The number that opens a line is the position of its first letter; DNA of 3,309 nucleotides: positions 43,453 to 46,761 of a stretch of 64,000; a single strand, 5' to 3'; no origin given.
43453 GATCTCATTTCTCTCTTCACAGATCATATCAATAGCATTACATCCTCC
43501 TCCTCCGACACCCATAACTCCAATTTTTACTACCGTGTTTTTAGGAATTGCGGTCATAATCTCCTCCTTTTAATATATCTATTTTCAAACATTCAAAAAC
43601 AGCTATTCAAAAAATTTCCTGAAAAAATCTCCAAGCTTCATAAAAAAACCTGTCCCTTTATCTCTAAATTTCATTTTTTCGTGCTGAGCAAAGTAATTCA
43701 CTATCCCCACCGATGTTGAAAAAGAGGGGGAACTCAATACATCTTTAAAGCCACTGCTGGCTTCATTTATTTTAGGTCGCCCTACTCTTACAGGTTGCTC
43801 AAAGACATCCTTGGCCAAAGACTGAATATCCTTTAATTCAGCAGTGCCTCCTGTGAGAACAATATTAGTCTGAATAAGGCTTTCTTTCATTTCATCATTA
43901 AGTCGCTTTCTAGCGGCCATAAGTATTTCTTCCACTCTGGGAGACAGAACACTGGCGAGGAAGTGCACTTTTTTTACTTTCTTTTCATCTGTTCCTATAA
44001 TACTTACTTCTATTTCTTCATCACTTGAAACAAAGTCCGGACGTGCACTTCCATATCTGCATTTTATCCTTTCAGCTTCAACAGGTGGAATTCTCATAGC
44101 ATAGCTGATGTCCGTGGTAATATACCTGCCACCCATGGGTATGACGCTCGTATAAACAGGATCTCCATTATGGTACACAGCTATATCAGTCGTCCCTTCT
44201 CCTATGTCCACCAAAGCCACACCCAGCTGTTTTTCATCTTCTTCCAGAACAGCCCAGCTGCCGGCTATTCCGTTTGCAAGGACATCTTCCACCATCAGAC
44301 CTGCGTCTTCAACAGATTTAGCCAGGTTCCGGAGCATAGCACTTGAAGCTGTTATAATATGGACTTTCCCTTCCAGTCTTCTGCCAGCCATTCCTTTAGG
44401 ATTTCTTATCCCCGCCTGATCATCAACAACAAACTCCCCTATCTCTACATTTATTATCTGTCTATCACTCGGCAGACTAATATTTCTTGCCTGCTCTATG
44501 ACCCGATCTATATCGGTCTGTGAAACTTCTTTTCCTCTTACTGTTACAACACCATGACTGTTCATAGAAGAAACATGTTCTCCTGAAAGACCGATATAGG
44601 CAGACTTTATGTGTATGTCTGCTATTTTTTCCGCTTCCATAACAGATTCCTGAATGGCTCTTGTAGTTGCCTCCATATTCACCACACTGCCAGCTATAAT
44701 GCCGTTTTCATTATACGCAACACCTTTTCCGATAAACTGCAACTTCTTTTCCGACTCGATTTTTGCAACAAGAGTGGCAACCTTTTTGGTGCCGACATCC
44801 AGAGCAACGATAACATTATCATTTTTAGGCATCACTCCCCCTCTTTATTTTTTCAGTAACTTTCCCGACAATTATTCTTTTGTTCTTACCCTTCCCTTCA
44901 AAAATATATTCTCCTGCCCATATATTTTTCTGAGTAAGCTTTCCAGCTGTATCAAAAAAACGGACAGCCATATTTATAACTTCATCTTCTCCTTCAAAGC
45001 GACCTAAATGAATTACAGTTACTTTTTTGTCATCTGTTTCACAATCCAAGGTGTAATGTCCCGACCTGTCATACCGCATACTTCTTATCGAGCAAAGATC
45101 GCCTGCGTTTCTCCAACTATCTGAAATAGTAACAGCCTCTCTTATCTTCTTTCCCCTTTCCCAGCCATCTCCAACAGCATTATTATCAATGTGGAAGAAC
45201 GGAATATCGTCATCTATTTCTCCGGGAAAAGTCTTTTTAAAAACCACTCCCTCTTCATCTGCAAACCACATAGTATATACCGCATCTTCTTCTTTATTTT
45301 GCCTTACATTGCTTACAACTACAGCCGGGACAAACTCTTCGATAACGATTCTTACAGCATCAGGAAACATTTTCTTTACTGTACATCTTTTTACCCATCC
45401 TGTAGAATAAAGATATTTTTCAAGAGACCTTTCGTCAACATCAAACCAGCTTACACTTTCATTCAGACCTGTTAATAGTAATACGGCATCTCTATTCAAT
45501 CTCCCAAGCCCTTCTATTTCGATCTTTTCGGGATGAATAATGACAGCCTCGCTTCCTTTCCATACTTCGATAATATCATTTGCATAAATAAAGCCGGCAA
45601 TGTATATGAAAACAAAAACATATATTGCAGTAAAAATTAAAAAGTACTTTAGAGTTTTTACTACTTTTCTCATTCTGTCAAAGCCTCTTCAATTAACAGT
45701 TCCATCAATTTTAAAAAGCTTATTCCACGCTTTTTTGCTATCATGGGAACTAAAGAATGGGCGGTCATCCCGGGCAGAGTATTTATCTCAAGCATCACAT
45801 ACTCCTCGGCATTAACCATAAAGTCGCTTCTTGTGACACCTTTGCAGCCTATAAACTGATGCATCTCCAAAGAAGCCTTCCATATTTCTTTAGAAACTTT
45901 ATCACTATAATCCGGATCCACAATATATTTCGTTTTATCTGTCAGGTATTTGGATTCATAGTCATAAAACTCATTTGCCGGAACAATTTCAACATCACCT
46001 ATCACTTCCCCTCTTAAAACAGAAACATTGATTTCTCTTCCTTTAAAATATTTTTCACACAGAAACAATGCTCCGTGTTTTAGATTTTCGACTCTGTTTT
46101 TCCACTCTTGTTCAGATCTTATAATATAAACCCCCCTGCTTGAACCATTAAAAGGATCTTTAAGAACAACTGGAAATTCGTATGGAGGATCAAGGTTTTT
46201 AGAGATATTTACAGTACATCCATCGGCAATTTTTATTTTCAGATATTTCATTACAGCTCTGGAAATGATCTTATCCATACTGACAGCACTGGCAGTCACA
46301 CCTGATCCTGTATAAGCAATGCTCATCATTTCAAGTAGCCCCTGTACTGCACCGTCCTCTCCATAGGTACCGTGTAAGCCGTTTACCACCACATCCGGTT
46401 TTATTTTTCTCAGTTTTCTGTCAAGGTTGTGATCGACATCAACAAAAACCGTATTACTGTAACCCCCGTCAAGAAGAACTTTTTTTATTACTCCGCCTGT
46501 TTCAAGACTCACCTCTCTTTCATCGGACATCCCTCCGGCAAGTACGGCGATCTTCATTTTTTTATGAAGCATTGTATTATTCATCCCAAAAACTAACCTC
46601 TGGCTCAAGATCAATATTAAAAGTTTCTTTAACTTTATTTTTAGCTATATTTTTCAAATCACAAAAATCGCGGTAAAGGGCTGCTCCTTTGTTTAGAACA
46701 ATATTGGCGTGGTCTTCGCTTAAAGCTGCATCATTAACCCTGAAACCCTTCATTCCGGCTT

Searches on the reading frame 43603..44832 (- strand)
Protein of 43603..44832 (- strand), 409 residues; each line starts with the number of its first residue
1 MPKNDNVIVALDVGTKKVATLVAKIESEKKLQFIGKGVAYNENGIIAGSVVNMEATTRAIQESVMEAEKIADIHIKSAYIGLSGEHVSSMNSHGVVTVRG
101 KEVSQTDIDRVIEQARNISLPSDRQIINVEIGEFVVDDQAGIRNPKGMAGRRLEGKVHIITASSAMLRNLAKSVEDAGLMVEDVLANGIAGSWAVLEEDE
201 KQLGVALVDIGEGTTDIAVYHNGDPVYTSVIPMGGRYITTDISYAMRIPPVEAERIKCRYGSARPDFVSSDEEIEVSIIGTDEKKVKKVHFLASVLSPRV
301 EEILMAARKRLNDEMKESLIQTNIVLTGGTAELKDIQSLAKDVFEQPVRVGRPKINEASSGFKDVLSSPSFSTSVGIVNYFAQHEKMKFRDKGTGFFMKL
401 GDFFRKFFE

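Call 40: search_protein_families(library=pfam, proteins=[window:43603-44832:-], max_evalue=0.0001)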
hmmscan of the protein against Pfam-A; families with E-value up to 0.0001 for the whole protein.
window:43603-44832:- (409 aa): 5 families
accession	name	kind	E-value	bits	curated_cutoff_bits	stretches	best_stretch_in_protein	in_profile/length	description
PF14450.12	FtsA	-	8.4e-41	139.7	31.8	1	206-376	1-127/127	Cell division protein FtsA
PF02491.25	SHS2_FTSA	-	4.2e-28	98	25.4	1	84-161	1-79/79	SHS2 domain inserted in FTSA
PF06723.19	MreB_Mbl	-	4.8e-15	55.6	27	1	201-367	143-320/327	MreB/Mbl protein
PF11104.14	PilM_2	-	1.8e-08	34.1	27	1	194-258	171-235/340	Type IV pilus assembly protein PilM;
PF06277.17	EutA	-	3.4e-08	33.3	27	1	175-344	117-278/475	Ethanolamine utilisation protein EutA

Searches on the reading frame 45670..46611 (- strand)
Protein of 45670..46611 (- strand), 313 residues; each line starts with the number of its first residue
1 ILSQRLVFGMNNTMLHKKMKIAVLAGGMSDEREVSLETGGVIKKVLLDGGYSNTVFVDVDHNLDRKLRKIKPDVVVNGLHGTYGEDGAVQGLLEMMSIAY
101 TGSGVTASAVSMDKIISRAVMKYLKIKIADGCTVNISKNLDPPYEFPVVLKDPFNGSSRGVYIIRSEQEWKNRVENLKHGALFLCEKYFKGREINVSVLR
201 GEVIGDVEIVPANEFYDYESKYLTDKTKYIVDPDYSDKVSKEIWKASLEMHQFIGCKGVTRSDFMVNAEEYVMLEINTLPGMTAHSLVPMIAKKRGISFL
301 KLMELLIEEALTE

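Call 40: search_protein_families(library=pfam, proteins=[window:45670-46611:-], max_evalue=0.0001)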
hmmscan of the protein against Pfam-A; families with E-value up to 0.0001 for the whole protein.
window:45670-46611:- (313 aa): 4 families
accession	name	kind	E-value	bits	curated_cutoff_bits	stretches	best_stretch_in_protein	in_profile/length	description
PF07478.18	Dala_Dala_lig_C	-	3.5e-40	138.2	24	1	136-308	27-204/204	D-ala D-ala ligase C-terminus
PF01820.27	Dala_Dala_lig_N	-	3.3e-18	66.8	34.6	1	63-103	81-121/121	D-ala D-ala ligase N-terminus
PF02786.22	CPSase_L_D2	-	1.1e-05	25.5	19.8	1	113-278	1-178/211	Carbamoyl-phosphate synthase L chain, ATP binding domain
PF13535.11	ATP-grasp_4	-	3.7e-05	23.8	27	0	145-268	2-139/160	ATP-grasp domain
